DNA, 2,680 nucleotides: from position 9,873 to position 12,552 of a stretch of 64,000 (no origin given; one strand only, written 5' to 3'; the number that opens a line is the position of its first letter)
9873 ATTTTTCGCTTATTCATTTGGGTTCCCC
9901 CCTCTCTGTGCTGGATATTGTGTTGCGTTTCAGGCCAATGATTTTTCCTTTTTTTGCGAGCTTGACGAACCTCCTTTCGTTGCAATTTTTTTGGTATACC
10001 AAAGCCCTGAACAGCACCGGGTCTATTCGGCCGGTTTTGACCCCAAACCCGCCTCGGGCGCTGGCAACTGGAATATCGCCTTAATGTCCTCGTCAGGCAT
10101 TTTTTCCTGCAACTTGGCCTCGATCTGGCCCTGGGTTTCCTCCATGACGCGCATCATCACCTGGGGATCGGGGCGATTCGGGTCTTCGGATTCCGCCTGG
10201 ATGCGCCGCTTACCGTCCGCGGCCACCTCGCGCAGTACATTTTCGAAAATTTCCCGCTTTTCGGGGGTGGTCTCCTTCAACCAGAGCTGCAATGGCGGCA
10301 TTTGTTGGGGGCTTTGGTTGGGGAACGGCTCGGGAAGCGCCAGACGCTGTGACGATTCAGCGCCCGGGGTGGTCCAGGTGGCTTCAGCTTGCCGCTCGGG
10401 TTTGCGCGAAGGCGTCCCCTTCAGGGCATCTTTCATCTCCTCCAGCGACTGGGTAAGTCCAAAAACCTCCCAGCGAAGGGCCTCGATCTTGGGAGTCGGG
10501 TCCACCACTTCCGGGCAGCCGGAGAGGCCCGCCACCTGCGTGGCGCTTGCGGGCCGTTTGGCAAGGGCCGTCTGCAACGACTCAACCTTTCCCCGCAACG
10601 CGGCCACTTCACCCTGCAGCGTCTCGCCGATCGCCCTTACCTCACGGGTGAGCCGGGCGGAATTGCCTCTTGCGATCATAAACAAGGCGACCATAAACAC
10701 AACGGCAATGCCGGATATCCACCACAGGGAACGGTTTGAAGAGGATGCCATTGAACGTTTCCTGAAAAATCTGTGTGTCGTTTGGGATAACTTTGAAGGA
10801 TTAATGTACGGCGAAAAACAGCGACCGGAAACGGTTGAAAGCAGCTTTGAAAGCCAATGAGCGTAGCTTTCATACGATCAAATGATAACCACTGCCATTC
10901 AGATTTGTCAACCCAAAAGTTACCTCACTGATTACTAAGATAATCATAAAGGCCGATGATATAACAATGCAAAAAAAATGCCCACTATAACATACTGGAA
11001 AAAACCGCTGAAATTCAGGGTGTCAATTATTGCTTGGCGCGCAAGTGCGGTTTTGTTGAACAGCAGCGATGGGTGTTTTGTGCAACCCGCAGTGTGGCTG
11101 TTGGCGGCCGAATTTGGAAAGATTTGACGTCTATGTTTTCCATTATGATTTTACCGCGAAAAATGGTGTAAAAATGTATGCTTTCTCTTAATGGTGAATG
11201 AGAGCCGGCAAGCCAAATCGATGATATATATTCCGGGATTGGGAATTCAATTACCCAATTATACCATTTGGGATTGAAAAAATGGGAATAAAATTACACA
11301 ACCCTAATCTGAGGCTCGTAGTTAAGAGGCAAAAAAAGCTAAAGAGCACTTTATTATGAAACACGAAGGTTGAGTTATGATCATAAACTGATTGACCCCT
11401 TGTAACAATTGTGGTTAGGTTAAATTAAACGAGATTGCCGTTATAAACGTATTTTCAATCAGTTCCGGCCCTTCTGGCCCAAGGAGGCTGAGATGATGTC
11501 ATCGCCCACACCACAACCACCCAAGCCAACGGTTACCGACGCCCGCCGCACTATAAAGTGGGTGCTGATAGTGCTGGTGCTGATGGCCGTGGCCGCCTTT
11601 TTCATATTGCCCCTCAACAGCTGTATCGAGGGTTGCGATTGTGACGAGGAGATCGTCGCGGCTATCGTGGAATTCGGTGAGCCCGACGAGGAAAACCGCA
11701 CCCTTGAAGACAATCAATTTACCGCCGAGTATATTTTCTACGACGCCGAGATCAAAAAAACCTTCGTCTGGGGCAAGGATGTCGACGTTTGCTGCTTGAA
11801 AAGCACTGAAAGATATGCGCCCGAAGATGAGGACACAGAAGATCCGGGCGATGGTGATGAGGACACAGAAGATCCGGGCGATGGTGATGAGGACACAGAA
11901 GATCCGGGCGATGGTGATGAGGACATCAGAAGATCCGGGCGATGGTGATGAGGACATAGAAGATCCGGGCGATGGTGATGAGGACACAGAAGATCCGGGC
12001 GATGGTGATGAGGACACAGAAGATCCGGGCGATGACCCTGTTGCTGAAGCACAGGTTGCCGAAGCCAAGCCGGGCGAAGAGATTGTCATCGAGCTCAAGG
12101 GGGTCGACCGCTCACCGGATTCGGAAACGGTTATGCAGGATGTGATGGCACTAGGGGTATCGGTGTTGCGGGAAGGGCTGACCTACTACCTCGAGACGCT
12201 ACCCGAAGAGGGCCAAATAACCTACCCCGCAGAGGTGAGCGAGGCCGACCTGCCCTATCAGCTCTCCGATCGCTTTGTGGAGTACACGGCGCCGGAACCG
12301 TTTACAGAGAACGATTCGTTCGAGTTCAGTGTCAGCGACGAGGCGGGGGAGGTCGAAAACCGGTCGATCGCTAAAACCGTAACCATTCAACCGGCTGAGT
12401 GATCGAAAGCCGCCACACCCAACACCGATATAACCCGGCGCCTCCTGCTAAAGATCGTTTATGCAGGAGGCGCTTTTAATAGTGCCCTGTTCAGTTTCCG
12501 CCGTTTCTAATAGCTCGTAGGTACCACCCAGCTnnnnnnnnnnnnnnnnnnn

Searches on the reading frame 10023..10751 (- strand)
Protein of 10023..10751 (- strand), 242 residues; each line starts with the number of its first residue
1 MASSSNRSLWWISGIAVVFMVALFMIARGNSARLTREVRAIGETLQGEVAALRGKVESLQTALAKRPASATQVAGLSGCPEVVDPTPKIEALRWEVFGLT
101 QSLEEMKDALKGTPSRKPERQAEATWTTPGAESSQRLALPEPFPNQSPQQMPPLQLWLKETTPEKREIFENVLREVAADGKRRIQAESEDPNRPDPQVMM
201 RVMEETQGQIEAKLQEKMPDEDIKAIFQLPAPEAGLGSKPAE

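Call 7: search_protein_families(library=pfam, proteins=[window:10023-10751:-], max_evalue=0.01)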
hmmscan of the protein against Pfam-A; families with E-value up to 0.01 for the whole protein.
window:10023-10751:- (242 aa): 0 families

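Call 19: search_protein_families(library=ncbifam, proteins=[window:10023-10751:-], max_evalue=0.1)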
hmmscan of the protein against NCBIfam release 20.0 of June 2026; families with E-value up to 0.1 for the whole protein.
window:10023-10751:- (242 aa): 0 families

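Call 36: search_protein_families(library=pfam, alignment_id=A3, max_evalue=10)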
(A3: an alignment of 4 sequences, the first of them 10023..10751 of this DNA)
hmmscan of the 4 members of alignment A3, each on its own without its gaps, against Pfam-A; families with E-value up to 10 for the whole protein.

A. member 1, window:10023-10751:- (242 aa): 4 families
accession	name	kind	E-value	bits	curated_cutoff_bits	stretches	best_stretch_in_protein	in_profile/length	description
PF19579.4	FtsL_2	-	0.055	13.8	24.6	1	17-66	21-69/100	Bacteriodetes cell division protein (FtsL-like)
PF16331.10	TolA_bind_tri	-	0.07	13.7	30.1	1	43-63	28-48/76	TolA binding protein trimerisation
PF23884.1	DUF7237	-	0.12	13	27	1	15-64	4-55/77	Family of unknown function (DUF7237)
PF08690.15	GET2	-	0.32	11.1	25.5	1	115-219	59-161/309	GET complex subunit GET2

B. families by the number of members that match (of 4 scanned): 11 families
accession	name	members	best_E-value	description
PF03988.17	DUF347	1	0.021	Repeat of Unknown Function (DUF347)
PF19579.4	FtsL_2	1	0.055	Bacteriodetes cell division protein (FtsL-like)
PF16331.10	TolA_bind_tri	1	0.07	TolA binding protein trimerisation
PF15372.11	DUF4600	1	0.079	Domain of unknown function (DUF4600)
PF06637.16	PV-1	1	0.08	PV-1 protein (PLVAP)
PF23884.1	DUF7237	1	0.12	Family of unknown function (DUF7237)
PF11855.13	DUF3375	1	0.12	Protein of unknown function (DUF3375)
PF12352.13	V-SNARE_C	1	0.14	Snare region anchored in the vesicle membrane C-terminus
PF06064.16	Gam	1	0.17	Host-nuclease inhibitor protein Gam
PF10902.13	WYL_2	1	0.24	WYL_2, Sm-like SH3 beta-barrel fold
PF08690.15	GET2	1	0.32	GET complex subunit GET2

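Call 37: search_solved_structures(query=A3, max_evalue=10)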
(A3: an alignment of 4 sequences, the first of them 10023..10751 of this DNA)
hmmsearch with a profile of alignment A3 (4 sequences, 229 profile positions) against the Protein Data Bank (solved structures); distinct sequences matched with E-value up to 10: 11.
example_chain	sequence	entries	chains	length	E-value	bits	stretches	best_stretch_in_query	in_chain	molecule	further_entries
2pms_C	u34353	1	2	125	0.17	15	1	45-112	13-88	PNEUMOCOCCAL SURFACE PROTEIN A (PSPA)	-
4qkv_A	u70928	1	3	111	0.2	14.8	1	42-116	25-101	Polymerase I and transcript release factor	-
9eg6_A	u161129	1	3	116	0.21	14.8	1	42-115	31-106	Caveolae-associated protein 1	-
9egn_A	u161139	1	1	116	0.23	14.6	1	42-115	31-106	Caveolae-associated protein 1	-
8qox_B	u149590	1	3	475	0.28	14.3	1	25-112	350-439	Conserved membrane protein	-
9eiu_A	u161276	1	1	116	0.43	13.7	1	42-115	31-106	Caveolae-associated protein 1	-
7wz8_C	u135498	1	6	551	0.68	13.1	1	25-111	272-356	SNAP-tag,C-type lectin domain family 4 member K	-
7rdr_A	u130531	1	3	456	2.4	11.3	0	146-175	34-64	Circular tendon repeat protein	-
5xg2_A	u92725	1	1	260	2.5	11.3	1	38-112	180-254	Chromosome partition protein Smc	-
7bqn_A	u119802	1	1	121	3.7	10.7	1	144-199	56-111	Rei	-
9rgy_A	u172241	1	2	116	4.2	10.5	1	40-98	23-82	sc-apCC3-CW-0NTT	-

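Call 47: find_homologous_proteins(query=A5, max_evalue=0.001)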
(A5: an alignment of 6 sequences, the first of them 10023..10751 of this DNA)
Query A5 (6 sequences) (242 aa, profile of the alignment): 21 proteins with E <= 0.001 among 8000 candidates.
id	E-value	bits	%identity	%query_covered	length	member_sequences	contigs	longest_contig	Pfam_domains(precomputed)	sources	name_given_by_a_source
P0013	5.7e-87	309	29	88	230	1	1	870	-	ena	-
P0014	1.8e-84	301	100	100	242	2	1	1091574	-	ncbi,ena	-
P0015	1.5e-81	292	30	94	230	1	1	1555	-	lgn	-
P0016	2.0e-75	272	84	100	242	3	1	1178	-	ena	-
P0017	2.1e-64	236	28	35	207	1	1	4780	-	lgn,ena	-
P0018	6.6e-54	201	42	95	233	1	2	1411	-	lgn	-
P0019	1.4e-51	194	25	36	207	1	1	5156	-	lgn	-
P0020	2.8e-51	193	41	95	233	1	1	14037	-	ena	-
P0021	6.1e-50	188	27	29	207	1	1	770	-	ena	-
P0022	5.2e-48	182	27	33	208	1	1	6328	-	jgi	jgi:hypothetical protein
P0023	2.7e-46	176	27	35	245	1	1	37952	-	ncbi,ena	-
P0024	4.2e-42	163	26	38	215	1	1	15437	-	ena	-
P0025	5.9e-34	136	21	86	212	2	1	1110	-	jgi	-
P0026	2.1e-33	134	21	76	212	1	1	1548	-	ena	-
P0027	9.7e-33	132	21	29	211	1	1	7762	-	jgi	jgi:hypothetical protein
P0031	6.9e-28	116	-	-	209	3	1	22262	-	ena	-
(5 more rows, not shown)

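Call 48: find_encoding_contigs(protein=P0014, flank=500, max_places=3)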
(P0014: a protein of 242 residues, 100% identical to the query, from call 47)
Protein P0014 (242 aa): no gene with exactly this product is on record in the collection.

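Call 49: find_encoding_contigs(protein=P0023, flank=10000, max_places=2)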
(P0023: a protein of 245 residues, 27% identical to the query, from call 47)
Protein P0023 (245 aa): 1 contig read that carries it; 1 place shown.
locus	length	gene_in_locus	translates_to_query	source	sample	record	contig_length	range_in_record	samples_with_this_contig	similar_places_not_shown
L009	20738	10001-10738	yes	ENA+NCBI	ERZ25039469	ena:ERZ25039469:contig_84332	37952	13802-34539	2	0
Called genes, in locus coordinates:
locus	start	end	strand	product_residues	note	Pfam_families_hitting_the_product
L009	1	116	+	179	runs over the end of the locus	PF00903:Glyoxalase, PF13669:Glyoxalase_4 (weak)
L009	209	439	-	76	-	-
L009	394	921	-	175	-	-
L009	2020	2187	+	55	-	-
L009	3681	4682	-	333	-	PF00211:Guanylate_cyc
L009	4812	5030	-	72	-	-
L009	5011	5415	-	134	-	PF01323:DSBA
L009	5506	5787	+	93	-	PF24696:UGSC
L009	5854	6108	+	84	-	PF24696:UGSC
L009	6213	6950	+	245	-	-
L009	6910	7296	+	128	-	-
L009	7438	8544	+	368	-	PF00296:Bac_luciferase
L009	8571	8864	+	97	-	-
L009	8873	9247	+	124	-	-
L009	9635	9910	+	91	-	PF07040:DUF1326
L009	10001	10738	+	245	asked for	-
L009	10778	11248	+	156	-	-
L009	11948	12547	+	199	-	PF00589:Phage_integrase, PF14319:Zn_Tnp_IS91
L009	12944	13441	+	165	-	-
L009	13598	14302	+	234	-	PF01471:PG_binding_1, PF09374:PG_binding_3 (faint)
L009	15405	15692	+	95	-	PF09907:HigB_toxin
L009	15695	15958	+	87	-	-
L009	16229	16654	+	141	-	PF00072:Response_reg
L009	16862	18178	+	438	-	PF03631:Virul_fac_BrkB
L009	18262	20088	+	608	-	PF07244:POTRA, PF01103:Omp85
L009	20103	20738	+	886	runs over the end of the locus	PF05170:AsmA, PF05359:DUF748, PF27051:TamB_N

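Call 50: find_encoding_contigs(protein=P0020, flank=10000, max_places=2)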
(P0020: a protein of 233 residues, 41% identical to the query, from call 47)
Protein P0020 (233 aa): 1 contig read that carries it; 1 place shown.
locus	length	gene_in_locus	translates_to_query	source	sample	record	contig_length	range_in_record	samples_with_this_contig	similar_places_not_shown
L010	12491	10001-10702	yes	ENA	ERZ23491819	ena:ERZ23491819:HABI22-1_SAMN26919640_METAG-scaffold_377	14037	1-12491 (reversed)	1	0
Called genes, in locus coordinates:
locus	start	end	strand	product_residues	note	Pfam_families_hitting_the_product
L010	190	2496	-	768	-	PF01751:Toprim, PF01131:Topoisom_bac, PF01396:Zn_ribbon_Top1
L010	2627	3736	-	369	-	PF02481:DNA_processg_A, PF17782:WHD_DprA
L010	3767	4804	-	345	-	PF07549:Sec_GG, PF02355:SecD_SecF_C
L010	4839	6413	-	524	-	PF13721:SecD-TM1 (faint), PF07549:Sec_GG (weak), PF21760:SecD_1st, PF22599:SecDF_P1_head, PF02355:SecD_SecF_C, PF03176:MMPL (weak)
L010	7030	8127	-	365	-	-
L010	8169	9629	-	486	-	PF00575:S1 (weak), PF10150:RNase_E_G, PF20833:RNase_E_G_Thio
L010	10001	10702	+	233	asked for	-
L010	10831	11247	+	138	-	-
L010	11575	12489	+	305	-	?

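Call 65: find_encoding_contigs(protein=P0031, flank=10000, max_places=2)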
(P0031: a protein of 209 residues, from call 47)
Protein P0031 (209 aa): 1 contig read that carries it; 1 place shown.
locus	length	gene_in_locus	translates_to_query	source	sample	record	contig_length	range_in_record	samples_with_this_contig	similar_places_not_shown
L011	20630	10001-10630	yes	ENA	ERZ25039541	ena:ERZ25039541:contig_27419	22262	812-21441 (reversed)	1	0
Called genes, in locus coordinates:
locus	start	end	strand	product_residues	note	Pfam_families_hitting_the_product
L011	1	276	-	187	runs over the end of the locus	PF01724:DUF29 (weak)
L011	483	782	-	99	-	-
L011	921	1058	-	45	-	-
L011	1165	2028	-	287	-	-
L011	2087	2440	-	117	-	PF10686:YAcAr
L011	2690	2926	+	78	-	-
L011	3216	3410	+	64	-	-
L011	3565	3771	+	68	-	-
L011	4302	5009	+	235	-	-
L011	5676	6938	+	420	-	PF13546:DDE_5, PF01609:DDE_Tnp_1 (weak)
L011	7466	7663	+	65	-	-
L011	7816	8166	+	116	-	-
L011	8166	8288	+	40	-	-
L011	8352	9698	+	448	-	PF13546:DDE_5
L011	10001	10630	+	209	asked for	-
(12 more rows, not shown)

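Call 66: find_encoding_contigs(protein=P0024, flank=10000, max_places=2)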
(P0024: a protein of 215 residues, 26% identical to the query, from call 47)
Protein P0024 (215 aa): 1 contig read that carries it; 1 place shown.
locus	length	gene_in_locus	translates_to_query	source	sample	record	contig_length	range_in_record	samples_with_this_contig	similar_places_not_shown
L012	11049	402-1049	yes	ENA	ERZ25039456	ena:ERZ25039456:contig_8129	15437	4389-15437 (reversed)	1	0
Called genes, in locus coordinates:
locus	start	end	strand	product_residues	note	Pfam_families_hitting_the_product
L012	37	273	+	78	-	PF07040:DUF1326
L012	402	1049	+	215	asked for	-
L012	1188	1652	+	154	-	-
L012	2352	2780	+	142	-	PF00589:Phage_integrase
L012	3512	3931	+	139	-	-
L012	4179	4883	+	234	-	PF01471:PG_binding_1, PF09374:PG_binding_3 (faint)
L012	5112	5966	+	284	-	PF13340:DUF4096, PF01609:DDE_Tnp_1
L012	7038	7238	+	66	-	PF09907:HigB_toxin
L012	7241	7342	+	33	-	-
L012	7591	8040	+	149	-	PF00072:Response_reg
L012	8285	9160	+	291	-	PF03631:Virul_fac_BrkB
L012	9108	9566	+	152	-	PF02082:Rrf2 (faint)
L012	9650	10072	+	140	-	PF07244:POTRA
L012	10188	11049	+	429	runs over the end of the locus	PF01103:Omp85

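Call 70: predict_structure(alignment_id=A6)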
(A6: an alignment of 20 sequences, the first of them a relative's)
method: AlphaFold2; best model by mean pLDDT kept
length: 242 residues; sequences in the alignment: 20
mean_pLDDT: 60.1   pTM: 0.35
mean pLDDT of the five models: 60.1, 56.4, 55.9, 50.7, 46.1
residues with pLDDT >= 90: 7; 70-90: 76; 50-70: 72; < 50: 87
segments of 3 or more residues with pLDDT < 50: 1-3, 30-38, 66-89, 110-143, 230-242
pLDDT, mean of each block of 10 residues (from residue 1): 52 72 58 48 55 57 47 38 45 53 51 38 32 38 55 79 88 90 84 81 87 87 74 39 36
secondary structure, 60 per line:
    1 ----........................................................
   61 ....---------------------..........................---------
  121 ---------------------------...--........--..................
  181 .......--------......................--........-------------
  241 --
elements in order: H5-64 H86-111 H153-160 H163-187 H196-217 H220-227

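Call 72: search_protein_families(library=phrogs, proteins=[P0014, P0023], max_evalue=0.01)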
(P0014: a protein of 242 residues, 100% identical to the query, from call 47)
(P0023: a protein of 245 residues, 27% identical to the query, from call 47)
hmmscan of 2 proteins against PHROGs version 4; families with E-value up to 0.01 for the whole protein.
P0014 (242 aa): 0 families

P0023 (245 aa): 0 families

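Call 73: search_protein_families(library=padloc, proteins=[P0014, P0023], max_evalue=0.01)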
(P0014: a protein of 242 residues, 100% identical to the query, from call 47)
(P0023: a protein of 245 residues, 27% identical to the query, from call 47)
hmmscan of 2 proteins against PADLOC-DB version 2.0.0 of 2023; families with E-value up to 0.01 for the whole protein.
P0014 (242 aa): 0 families

P0023 (245 aa): 0 families

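Call 84: fold_search(model_id=the predicted structure, library=pdb)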
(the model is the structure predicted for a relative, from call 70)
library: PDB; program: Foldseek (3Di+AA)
matches with E <= 10: 22; with E <= 0.001: 0
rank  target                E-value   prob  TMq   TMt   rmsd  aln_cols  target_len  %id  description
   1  5ihf_B                1.9e+00  0.21  0.21  0.39   7.8        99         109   10  Salmonella Typhimurium VirG-like (STV) protein (released 2017-03-08)
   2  2q0o_D                4.3e+00  0.07  0.14  0.29   7.8        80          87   16  Crystal structure of an anti-activation complex in bacterial quorum sensing (released 2007-09-25)
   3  3f4m                  4.5e+00  0.06  0.13  0.18   7.3        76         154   12  Crystal structure of TIPE2 (released 2009-03-17)
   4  3a8y_D                4.8e+00  0.11  0.18  0.35   5.8        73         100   16  Crystal structure of the complex between the BAG5 BD5 and Hsp70 NBD (released 2010-03-31)
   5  7oo3_A                4.8e+00  0.09  0.17  0.04   5.8        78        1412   13  Pol II-CSB-CSA-DDB1-UVSSA (Structure1) (released 2021-10-06)
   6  9dbv                  5.8e+00  0.11  0.18  0.33   5.4        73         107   15  Cu-Bound Structure of Computationally Designed Homotetramer PW1 (released 2025-08-27)
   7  3j6b_T                5.8e+00  0.04  0.15  0.16  18.2       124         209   14  Structure of the yeast mitochondrial large ribosomal subunit (released 2014-04-09)
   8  8hnv_E                6.2e+00  0.07  0.16  0.31   6.1        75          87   12  CryoEM structure of HpaCas9-sgRNA-dsDNA in the presence of AcrIIC4 (released 2023-07-19)
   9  9m7y_F                6.2e+00  0.03  0.13  0.15  24.3       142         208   15  Cryo-EM structure of gp79-dependent RNAP promoter open complex (released 2025-09-03)
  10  2n39_MODEL_1_A        7.0e+00  0.07  0.18  0.33   5.2        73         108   16  NMR solution structure of a C-terminal domain of the chromodomain helicase DNA-binding protein 1 (released 2016-06-01)
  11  7sqk_F                7.0e+00  0.03  0.20  0.14  46.3       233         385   11  Cryo-EM structure of the human augmin complex (released 2022-09-21)
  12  4zws_B                7.4e+00  0.03  0.14  0.22   8.4        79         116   20  Crystal Structure of the Bacteriophage T4 recombination mediator protein UvsY, Lattice Type III (released 2016-03-02)
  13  6njw                  7.4e+00  0.01  0.09  0.09  14.5        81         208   15  C-terminal region of the Xanthomonas campestris pv. campestris OLD protein phased with platinum (released 2019-08-07)
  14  7yvq_H                7.9e+00  0.05  0.10  0.07   8.5        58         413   17  Complex structure of Clostridioides difficile binary toxin folded CDTa-bound CDTb-pore (short). (released 2022-10-26)
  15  8bsa_B                7.9e+00  0.03  0.12  0.16  10.0        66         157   17  Vc1313-LBD bound to D-arginine (released 2023-06-07)
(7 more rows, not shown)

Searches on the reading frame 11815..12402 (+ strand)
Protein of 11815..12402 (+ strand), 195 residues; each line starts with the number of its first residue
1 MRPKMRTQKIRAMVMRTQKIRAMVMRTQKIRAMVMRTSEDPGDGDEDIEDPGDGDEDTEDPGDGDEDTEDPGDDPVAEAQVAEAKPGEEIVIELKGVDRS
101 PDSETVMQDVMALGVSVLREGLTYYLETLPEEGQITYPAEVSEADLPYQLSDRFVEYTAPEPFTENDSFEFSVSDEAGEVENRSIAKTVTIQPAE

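Call 7: search_protein_families(library=pfam, proteins=[window:11815-12402:+], max_evalue=0.01)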
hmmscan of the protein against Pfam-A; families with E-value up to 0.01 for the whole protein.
window:11815-12402:+ (195 aa): 1 family
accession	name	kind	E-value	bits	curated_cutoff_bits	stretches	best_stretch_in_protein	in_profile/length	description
PF17963.7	Big_9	-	4.5e-05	24.7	23.6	1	73-181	2-82/89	Bacterial Ig domain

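Call 58: search_protein_families(library=pfam, proteins=[window:11815-12402:+], max_evalue=0.0001)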
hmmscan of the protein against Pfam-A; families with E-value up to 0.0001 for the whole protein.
window:11815-12402:+ (195 aa): 1 family
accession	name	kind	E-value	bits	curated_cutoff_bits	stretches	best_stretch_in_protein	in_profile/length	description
PF17963.7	Big_9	-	4.5e-05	24.7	23.6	0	73-181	2-82/89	Bacterial Ig domain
